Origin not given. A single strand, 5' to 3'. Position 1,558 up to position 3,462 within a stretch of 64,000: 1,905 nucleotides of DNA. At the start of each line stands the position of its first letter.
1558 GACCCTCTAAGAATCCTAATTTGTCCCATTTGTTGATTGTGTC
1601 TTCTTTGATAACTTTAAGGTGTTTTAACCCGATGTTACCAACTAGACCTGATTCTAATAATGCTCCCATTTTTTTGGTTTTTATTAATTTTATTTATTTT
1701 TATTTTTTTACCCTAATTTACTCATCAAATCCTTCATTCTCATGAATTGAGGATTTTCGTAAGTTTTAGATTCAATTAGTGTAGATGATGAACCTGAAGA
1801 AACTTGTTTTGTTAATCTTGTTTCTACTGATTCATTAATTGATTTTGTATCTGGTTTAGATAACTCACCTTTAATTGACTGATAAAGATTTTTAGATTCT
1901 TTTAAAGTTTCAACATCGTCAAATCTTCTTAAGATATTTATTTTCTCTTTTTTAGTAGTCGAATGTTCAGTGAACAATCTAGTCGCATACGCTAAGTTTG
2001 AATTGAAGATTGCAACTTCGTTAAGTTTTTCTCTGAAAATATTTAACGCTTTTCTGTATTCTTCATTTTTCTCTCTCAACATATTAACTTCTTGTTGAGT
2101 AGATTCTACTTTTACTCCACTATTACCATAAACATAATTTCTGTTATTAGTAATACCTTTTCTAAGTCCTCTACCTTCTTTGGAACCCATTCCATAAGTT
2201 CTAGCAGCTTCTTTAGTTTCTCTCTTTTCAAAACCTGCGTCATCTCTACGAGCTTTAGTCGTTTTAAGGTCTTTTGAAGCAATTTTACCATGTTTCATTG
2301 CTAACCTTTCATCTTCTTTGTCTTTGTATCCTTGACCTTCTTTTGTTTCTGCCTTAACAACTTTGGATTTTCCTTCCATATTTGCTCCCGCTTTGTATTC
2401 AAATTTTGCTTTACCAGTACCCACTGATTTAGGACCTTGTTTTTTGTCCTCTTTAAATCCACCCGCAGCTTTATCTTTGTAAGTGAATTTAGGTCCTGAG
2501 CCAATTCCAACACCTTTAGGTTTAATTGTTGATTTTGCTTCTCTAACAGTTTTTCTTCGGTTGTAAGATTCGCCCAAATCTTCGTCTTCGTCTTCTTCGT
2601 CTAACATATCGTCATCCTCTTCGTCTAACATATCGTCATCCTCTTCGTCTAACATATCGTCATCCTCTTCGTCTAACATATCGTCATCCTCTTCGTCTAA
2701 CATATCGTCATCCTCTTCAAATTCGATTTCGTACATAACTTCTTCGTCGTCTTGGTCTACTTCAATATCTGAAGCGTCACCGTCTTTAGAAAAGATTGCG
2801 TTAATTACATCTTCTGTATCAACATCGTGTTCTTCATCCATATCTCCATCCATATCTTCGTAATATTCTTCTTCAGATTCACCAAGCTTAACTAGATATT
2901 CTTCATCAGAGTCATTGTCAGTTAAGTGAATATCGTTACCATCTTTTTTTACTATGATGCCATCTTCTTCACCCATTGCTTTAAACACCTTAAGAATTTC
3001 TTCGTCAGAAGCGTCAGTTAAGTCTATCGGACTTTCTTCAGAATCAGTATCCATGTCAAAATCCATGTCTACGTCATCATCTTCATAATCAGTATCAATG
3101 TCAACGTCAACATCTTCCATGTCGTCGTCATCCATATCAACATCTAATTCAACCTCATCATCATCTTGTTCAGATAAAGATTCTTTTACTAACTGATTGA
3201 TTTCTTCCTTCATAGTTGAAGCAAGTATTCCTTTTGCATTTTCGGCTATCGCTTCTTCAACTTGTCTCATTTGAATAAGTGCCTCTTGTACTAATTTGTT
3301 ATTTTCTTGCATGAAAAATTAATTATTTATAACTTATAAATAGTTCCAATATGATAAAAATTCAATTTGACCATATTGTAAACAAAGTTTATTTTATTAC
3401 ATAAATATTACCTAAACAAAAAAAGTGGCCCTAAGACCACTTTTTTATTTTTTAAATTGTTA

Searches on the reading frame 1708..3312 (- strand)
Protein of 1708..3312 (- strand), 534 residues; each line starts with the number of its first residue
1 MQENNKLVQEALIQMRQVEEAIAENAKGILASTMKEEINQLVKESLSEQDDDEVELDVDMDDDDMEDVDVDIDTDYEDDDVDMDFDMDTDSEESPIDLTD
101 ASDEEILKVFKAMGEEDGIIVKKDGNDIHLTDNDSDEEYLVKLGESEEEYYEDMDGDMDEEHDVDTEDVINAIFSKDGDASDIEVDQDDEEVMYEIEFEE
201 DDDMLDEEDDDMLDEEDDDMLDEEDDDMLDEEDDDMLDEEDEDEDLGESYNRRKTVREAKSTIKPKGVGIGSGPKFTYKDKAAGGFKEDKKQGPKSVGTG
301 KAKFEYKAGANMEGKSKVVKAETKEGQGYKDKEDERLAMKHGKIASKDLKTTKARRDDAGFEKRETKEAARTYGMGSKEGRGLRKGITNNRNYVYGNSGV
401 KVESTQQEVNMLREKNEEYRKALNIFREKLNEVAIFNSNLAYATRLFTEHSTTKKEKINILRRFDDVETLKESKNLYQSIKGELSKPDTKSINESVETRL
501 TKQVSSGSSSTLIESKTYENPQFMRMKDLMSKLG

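Call 5: search_protein_families(library=phrogs, proteins=[window:1708-3312:-])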
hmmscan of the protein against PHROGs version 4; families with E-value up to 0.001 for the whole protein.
window:1708-3312:- (534 aa): 0 families

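Call 6: search_protein_families(library=pfam, proteins=[window:1708-3312:-], max_evalue=0.01)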
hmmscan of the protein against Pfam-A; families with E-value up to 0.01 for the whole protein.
window:1708-3312:- (534 aa): 0 families

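Call 27: search_solved_structures(query=window:1708-3312:-, max_evalue=1)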
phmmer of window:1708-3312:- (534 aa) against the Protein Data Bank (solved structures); distinct sequences matched with E-value up to 1: 2.
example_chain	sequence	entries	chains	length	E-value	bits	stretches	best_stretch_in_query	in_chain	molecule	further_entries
6ncl_a9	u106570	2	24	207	0.00016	23.9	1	180-252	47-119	P11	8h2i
3k6q_A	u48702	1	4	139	0.4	12.7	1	106-158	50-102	Putative ligand binding protein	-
